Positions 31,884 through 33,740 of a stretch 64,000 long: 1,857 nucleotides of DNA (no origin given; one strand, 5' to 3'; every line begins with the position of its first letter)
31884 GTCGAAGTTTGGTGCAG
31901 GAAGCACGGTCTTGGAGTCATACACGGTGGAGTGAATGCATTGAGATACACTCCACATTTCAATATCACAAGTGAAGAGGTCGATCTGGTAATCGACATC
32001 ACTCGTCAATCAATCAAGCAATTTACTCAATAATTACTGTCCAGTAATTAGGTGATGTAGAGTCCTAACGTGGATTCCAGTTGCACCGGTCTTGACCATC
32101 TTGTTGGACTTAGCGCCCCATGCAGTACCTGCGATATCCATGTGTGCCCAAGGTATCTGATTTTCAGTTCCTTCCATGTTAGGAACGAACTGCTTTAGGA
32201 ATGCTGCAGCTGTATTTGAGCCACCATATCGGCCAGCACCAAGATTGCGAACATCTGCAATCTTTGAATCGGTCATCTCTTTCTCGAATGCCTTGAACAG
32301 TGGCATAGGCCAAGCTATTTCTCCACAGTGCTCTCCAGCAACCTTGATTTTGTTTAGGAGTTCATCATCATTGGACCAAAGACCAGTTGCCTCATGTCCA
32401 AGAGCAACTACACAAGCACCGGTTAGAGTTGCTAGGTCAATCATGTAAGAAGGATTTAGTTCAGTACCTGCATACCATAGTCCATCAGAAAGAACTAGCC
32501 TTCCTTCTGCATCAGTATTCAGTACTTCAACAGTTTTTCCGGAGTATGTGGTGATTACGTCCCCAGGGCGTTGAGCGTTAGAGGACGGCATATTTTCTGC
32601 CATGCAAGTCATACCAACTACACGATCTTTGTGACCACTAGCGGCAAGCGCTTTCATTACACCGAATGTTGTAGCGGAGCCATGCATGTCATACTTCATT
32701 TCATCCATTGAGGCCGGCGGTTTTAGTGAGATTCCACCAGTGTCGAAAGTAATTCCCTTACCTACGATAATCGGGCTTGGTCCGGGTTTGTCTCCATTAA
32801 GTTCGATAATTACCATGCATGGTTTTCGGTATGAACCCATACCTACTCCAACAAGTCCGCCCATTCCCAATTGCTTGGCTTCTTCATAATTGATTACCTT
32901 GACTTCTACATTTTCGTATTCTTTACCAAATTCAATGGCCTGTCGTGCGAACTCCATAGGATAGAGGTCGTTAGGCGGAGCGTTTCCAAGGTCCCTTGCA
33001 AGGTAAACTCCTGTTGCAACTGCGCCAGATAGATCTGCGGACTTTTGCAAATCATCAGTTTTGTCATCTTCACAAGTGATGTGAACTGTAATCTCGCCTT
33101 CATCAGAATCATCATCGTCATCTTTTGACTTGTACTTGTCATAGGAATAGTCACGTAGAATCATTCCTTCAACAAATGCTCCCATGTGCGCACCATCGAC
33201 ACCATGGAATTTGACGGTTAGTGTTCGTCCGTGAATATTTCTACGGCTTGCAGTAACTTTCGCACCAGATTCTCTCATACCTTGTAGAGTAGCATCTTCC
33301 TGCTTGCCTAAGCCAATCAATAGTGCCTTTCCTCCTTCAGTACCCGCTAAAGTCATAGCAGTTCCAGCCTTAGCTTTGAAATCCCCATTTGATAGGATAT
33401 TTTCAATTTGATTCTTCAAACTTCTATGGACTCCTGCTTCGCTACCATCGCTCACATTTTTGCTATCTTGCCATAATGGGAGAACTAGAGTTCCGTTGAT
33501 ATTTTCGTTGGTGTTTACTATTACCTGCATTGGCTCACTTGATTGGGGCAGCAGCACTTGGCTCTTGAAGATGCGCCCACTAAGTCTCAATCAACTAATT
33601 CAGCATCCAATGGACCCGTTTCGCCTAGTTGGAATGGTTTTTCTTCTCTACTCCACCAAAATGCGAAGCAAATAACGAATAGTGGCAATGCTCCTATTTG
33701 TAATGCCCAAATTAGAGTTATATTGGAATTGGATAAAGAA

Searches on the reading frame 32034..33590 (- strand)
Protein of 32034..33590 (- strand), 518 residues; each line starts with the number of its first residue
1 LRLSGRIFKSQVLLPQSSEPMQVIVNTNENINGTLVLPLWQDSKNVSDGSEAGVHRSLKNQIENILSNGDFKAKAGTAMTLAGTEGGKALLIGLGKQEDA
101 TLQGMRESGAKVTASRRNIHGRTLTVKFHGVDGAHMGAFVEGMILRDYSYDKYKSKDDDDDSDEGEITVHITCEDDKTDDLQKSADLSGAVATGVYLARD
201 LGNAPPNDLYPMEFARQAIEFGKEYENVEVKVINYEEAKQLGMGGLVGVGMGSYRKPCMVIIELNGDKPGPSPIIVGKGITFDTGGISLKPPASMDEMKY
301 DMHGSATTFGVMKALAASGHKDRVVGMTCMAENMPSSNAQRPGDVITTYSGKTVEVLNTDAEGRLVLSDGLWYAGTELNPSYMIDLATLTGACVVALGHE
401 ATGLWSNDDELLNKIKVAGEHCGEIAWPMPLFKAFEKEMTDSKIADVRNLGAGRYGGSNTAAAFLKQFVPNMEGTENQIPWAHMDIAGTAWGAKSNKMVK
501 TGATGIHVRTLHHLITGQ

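Call 63: search_protein_families(library=pfam, proteins=[window:32034-33590:-], max_evalue=0.001)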
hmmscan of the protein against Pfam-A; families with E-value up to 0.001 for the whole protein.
window:32034-33590:- (518 aa): 2 families
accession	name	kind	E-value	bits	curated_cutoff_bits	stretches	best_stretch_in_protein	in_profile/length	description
PF00883.26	Peptidase_M17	-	4.6e-117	391.2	25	1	197-511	2-309/310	Cytosol aminopeptidase family, catalytic domain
PF02789.23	Peptidase_M17_N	-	4.2e-16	59.5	23.4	1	36-156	1-128/129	Cytosol aminopeptidase family, N-terminal domain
